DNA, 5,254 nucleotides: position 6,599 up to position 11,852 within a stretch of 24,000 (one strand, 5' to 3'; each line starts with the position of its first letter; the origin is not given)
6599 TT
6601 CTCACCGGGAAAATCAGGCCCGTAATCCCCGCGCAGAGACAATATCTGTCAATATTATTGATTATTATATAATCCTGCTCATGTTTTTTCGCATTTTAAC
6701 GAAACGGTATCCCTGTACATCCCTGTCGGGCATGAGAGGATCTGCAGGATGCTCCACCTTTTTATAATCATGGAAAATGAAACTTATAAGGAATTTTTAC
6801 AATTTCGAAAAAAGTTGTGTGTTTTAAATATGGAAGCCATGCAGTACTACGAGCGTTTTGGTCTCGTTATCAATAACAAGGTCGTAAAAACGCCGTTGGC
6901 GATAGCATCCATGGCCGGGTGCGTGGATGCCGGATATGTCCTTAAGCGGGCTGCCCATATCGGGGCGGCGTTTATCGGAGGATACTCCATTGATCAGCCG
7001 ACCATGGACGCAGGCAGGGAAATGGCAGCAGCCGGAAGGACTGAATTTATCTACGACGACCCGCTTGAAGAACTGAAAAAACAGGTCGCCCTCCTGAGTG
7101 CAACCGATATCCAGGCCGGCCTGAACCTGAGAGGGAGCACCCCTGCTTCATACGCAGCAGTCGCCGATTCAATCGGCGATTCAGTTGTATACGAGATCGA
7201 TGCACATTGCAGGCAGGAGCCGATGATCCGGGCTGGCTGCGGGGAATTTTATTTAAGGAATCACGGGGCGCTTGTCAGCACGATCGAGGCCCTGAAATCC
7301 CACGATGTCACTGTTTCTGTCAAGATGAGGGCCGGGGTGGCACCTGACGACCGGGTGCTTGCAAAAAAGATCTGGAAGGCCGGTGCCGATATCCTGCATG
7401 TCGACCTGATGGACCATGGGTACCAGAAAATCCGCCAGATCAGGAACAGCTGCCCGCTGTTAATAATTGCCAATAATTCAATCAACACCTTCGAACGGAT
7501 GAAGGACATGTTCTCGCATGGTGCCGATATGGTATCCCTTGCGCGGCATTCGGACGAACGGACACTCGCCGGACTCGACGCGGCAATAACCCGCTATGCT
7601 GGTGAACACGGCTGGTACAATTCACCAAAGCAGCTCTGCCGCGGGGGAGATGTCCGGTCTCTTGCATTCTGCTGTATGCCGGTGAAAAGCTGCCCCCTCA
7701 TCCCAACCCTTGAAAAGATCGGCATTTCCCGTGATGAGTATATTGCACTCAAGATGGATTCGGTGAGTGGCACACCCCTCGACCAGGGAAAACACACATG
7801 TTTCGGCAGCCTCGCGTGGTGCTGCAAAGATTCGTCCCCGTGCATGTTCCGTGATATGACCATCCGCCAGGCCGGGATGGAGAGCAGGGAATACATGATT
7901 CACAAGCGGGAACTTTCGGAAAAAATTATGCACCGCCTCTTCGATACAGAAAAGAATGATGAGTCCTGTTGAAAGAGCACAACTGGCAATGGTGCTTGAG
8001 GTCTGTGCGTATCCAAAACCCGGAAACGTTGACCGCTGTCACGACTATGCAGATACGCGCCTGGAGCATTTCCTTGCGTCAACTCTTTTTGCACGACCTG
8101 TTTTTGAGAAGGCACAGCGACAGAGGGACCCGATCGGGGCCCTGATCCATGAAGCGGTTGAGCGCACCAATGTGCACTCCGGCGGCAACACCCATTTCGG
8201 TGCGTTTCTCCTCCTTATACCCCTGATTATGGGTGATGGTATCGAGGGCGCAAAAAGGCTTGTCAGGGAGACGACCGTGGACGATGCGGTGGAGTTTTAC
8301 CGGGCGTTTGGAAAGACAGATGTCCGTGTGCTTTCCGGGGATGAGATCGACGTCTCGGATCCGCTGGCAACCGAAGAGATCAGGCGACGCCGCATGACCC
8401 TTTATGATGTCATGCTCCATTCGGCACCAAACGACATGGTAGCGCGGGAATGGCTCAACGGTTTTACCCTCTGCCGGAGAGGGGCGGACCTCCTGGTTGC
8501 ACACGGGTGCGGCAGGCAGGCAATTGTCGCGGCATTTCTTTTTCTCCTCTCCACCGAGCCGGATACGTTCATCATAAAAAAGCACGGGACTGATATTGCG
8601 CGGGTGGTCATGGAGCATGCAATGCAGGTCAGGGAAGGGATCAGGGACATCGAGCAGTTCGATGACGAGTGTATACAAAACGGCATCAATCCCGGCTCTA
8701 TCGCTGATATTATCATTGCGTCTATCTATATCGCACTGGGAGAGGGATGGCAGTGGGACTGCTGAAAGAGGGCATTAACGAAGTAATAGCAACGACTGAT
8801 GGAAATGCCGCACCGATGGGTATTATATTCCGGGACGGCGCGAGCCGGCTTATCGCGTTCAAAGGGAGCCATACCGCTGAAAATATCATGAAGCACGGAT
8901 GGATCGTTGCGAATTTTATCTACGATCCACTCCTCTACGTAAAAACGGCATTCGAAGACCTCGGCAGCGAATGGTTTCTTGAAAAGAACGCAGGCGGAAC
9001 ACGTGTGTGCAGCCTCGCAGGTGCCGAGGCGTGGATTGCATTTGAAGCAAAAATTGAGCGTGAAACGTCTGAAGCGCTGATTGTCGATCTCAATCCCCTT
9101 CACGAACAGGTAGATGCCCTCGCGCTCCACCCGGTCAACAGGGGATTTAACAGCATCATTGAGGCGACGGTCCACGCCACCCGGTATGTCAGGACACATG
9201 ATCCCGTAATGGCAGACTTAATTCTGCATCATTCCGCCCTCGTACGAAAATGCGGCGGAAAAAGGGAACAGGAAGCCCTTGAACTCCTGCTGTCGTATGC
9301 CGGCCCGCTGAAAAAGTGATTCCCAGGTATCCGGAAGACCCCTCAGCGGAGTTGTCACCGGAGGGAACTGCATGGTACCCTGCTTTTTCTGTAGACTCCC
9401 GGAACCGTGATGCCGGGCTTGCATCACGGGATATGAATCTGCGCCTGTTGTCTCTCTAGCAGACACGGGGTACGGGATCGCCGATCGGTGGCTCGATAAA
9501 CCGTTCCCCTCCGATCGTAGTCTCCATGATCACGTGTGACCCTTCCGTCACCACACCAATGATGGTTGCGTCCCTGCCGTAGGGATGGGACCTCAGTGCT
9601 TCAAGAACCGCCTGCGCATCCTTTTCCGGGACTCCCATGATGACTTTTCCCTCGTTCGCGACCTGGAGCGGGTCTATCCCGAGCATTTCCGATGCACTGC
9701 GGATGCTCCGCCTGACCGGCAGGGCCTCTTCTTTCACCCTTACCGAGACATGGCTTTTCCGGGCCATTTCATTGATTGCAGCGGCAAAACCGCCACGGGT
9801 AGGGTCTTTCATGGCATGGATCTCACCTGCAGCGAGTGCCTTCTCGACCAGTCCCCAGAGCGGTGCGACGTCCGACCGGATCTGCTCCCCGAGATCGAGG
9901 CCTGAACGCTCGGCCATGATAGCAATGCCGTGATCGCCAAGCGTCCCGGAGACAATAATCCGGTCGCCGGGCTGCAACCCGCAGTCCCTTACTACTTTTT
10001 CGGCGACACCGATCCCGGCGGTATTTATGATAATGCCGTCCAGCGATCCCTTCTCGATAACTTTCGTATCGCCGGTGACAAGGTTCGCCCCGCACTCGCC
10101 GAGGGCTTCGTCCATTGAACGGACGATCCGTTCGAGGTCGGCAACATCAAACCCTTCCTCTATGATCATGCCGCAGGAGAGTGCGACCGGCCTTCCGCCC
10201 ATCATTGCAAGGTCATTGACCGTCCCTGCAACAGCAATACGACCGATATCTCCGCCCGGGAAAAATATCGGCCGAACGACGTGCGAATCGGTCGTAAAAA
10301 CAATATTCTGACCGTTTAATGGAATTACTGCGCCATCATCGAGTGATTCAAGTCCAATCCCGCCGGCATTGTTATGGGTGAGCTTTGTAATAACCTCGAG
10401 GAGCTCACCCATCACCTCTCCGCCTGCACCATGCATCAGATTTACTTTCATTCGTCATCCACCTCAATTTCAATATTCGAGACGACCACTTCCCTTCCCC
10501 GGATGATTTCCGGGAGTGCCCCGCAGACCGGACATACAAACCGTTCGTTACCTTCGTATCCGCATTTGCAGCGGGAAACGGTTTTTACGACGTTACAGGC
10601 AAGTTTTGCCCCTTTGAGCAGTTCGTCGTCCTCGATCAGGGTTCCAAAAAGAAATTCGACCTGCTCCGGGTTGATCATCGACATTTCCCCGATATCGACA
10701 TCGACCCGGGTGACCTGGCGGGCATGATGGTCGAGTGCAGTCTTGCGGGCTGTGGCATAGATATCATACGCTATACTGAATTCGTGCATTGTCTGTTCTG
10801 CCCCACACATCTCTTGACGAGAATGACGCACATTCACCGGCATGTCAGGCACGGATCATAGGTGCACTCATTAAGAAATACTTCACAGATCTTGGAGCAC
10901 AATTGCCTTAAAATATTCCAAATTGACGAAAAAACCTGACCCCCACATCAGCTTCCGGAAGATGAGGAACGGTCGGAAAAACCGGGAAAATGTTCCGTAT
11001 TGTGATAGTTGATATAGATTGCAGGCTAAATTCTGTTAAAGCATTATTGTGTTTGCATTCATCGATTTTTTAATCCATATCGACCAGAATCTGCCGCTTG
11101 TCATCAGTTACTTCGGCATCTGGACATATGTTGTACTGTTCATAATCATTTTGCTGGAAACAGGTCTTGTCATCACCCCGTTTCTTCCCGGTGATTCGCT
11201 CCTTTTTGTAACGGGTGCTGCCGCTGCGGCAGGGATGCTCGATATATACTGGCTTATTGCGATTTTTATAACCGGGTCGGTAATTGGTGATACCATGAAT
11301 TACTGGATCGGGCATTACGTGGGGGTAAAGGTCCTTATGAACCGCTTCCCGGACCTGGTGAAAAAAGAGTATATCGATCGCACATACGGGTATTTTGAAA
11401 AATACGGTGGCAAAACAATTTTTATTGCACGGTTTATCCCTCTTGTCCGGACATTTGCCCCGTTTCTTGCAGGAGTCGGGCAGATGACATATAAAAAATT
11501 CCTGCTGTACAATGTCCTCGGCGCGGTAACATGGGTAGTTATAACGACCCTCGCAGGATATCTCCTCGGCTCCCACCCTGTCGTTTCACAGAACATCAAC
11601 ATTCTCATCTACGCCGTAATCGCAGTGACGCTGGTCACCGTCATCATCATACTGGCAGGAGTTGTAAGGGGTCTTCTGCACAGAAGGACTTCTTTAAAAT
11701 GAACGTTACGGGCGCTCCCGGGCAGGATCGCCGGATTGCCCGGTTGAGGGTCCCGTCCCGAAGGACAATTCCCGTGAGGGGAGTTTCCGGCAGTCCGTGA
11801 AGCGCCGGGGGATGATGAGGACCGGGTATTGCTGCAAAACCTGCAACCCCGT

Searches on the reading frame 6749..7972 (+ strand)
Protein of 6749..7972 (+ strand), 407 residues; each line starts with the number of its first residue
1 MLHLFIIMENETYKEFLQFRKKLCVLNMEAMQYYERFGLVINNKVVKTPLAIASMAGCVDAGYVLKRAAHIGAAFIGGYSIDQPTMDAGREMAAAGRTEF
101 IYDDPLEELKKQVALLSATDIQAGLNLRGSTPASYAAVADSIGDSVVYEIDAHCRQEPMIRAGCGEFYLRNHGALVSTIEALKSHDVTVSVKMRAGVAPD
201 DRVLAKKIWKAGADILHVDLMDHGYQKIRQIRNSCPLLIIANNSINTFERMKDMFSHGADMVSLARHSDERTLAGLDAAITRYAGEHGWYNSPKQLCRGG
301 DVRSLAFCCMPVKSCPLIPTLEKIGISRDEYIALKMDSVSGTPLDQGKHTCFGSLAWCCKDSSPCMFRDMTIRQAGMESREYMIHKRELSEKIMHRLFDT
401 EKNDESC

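Call 5: search_protein_families(library=ncbifam, proteins=[window:6749-7972:+], max_evalue=0.00001)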
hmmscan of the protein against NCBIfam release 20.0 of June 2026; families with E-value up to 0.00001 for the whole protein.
window:6749-7972:+ (407 aa): 2 families
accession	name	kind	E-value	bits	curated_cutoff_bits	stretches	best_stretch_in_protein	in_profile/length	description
TIGR03277.1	methan_mark_9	hypoth_equivalog_domain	1.3e-46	157.2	96.2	1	288-395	1-108/109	methanogenesis marker 9 domain-containing protein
TIGR00736.1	nifR3_rel_arch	hypoth_equivalog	3.7e-30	105.2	218.7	1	55-266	1-221/231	MJ0144 family RNA dihydrouridine synthase-like protein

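Call 6: search_protein_families(library=pfam, proteins=[window:6749-7972:+], max_evalue=0.00001)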
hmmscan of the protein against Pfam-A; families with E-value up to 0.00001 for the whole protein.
window:6749-7972:+ (407 aa): 1 family
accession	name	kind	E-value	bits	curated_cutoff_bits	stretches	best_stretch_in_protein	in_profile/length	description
PF01207.24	Dus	-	1.1e-07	31.7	20.4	1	124-268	57-217/311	Dihydrouridine synthase (Dus)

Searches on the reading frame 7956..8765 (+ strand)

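Call 5: search_protein_families(library=ncbifam, proteins=[window:7956-8765:+], max_evalue=0.00001)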
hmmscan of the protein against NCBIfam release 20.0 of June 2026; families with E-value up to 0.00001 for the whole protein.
window:7956-8765:+ (269 aa): 3 families
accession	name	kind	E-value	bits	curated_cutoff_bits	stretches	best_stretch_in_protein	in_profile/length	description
TIGR03125.1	citrate_citG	equivalog_domain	1.3e-09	38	272.3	0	187-260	192-273/275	triphosphoribosyl-dephospho-CoA synthase CitG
NF007503.0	PRK10096.1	equivalog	6.2e-08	32.3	477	0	188-260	210-290/292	triphosphoribosyl-dephospho-CoA synthase CitG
NF002315.0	PRK01237.1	equivalog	2.6e-07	30.3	280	0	6-57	19-72/291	triphosphoribosyl-dephospho-CoA synthase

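Call 6: search_protein_families(library=pfam, proteins=[window:7956-8765:+], max_evalue=0.00001)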
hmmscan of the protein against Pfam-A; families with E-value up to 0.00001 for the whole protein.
window:7956-8765:+ (269 aa): 1 family
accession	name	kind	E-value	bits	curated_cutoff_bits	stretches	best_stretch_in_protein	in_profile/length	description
PF01874.21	CitG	-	7.8e-71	239.4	27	1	7-259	3-283/284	ATP:dephospho-CoA triphosphoribosyl transferase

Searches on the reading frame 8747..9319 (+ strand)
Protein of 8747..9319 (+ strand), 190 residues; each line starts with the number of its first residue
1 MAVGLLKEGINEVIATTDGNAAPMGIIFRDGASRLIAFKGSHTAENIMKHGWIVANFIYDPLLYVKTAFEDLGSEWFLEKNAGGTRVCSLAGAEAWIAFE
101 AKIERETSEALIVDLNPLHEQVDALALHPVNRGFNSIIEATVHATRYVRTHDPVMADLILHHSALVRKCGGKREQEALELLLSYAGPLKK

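Call 5: search_protein_families(library=ncbifam, proteins=[window:8747-9319:+], max_evalue=0.00001)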
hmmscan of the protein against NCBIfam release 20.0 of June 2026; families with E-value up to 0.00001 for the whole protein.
window:8747-9319:+ (190 aa): 0 families

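Call 6: search_protein_families(library=pfam, proteins=[window:8747-9319:+], max_evalue=0.00001)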
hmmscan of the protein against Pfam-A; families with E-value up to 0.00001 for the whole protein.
window:8747-9319:+ (190 aa): 2 families
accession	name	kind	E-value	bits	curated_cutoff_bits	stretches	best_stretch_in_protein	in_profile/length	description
PF04289.18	DUF447_N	-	1e-30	106.4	24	1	11-122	1-112/114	Protein of unknown function (DUF447) N-terminal domain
PF20766.2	DUF447_C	-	8.6e-19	67.8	24.8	1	131-182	1-52/53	Protein of unknown function (DUF447)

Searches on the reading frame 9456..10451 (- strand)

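Call 5: search_protein_families(library=ncbifam, proteins=[window:9456-10451:-], max_evalue=0.00001)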
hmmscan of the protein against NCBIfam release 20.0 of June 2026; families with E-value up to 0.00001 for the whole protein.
window:9456-10451:- (331 aa): 11 families
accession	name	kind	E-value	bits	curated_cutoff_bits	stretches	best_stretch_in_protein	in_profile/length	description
TIGR02124.1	hypE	equivalog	1.1e-126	422.3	251.6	1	2-331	1-332/332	hydrogenase expression/formation protein HypE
TIGR01379.1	thiL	equivalog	4.8e-29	101.3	184.15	1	30-309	17-301/320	thiamine-phosphate kinase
NF004353.0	PRK05731.2-2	equivalog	1.5e-25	90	301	1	36-311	18-287/311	thiamine-phosphate kinase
NF004351.0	PRK05731.1-4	equivalog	6.2e-22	78.1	324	1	19-268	18-271/321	thiamine-phosphate kinase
TIGR00476.1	selD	equivalog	7.6e-21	74.6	125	1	12-275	14-282/311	selenide, water dikinase SelD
NF002098.0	PRK00943.1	equivalog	2.9e-12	46.2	299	1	12-251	24-262/347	selenide, water dikinase SelD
NF004350.0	PRK05731.1-1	equivalog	1.1e-11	44.2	441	1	38-306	29-301/325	thiamine-phosphate kinase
TIGR04049.1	AIR_rel_sll0787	hypoth_equivalog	2.3e-08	33.5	321.3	1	36-310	42-299/318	sll0787 family AIR synthase-like protein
NF010705.0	PRK14105.1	equivalog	3.4e-08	32.7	291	0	31-175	43-181/345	selenide, water dikinase SelD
TIGR03267.1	methan_mark_2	hypoth_equivalog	1.5e-07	30.8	365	1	17-310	24-304/323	methanogenesis marker 2 protein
TIGR01736.1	FGAM_synth_II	equivalog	1.4e-06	26.9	525.75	1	39-310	59-339/718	phosphoribosylformylglycinamidine synthase subunit PurL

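Call 6: search_protein_families(library=pfam, proteins=[window:9456-10451:-], max_evalue=0.00001)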
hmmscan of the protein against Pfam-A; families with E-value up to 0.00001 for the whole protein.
window:9456-10451:- (331 aa): 2 families
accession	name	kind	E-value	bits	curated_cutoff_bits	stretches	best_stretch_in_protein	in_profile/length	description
PF02769.27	AIRS_C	-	2.8e-32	112.5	23.1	1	160-308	1-152/156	AIR synthase related protein, C-terminal domain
PF00586.29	AIRS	-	3.3e-26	92.3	24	1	38-150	2-112/112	AIR synthase related protein, N-terminal domain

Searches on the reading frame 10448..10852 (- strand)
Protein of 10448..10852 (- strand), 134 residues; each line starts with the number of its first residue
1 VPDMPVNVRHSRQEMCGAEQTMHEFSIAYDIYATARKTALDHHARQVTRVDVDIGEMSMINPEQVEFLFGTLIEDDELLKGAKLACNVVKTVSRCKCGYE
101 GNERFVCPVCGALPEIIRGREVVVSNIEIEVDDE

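Call 5: search_protein_families(library=ncbifam, proteins=[window:10448-10852:-], max_evalue=0.00001)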
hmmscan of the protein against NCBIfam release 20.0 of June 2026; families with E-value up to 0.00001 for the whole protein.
window:10448-10852:- (134 aa): 4 families
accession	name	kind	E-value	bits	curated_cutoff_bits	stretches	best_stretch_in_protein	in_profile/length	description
NF001976.0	PRK00762.1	equivalog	2e-25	89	146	1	22-134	1-123/124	hydrogenase maturation nickel metallochaperone HypA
TIGR00100.1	hypA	equivalog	2.5e-20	72.7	88.1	1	22-130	1-114/116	hydrogenase maturation nickel metallochaperone HypA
NF001839.0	PRK00564.1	equivalog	1.5e-09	38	112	1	22-131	1-116/117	hydrogenase/urease nickel incorporation protein HypA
NF003008.0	PRK03824.1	equivalog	2.4e-09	37.3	125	1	22-100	1-79/135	hydrogenase nickel incorporation protein HypA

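Call 6: search_protein_families(library=pfam, proteins=[window:10448-10852:-], max_evalue=0.00001)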
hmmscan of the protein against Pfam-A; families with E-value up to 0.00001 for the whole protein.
window:10448-10852:- (134 aa): 1 family
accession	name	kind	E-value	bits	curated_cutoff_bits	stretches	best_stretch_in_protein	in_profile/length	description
PF01155.25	HypA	-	1.3e-23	83.6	28.9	1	22-129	1-112/112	Hydrogenase/urease nickel incorporation, metallochaperone, hypA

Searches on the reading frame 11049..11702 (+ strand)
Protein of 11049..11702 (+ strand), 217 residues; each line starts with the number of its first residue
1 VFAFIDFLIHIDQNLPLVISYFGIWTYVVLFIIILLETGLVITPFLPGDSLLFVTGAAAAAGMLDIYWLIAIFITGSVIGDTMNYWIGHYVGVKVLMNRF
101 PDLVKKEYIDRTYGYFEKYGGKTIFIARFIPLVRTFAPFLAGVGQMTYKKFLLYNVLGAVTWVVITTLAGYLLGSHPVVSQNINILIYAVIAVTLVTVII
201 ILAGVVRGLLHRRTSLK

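Call 5: search_protein_families(library=ncbifam, proteins=[window:11049-11702:+], max_evalue=0.00001)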
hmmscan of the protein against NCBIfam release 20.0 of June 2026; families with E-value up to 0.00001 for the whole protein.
window:11049-11702:+ (217 aa): 3 families
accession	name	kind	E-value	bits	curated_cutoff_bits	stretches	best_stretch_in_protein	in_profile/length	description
NF008102.0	PRK10847.1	equivalog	4.9e-64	216.1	236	1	4-214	7-213/219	DedA family protein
NF052604.1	UndecprPTUtpABac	equivalog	1.3e-19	71.1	250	1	39-200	23-185/198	undecaprenyl phosphate transporter UptA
NF052605.1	UndecprPTUptAStph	equivalog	1.5e-15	57.8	300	1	18-201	5-189/197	undecaprenyl phosphate transporter UptA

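Call 6: search_protein_families(library=pfam, proteins=[window:11049-11702:+], max_evalue=0.00001)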
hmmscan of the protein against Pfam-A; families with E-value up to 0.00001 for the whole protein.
window:11049-11702:+ (217 aa): 1 family
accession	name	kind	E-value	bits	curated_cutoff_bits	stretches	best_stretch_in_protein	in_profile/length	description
PF09335.16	VTT_dom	-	8.3e-24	84.9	33.9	1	52-172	7-123/123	VTT domain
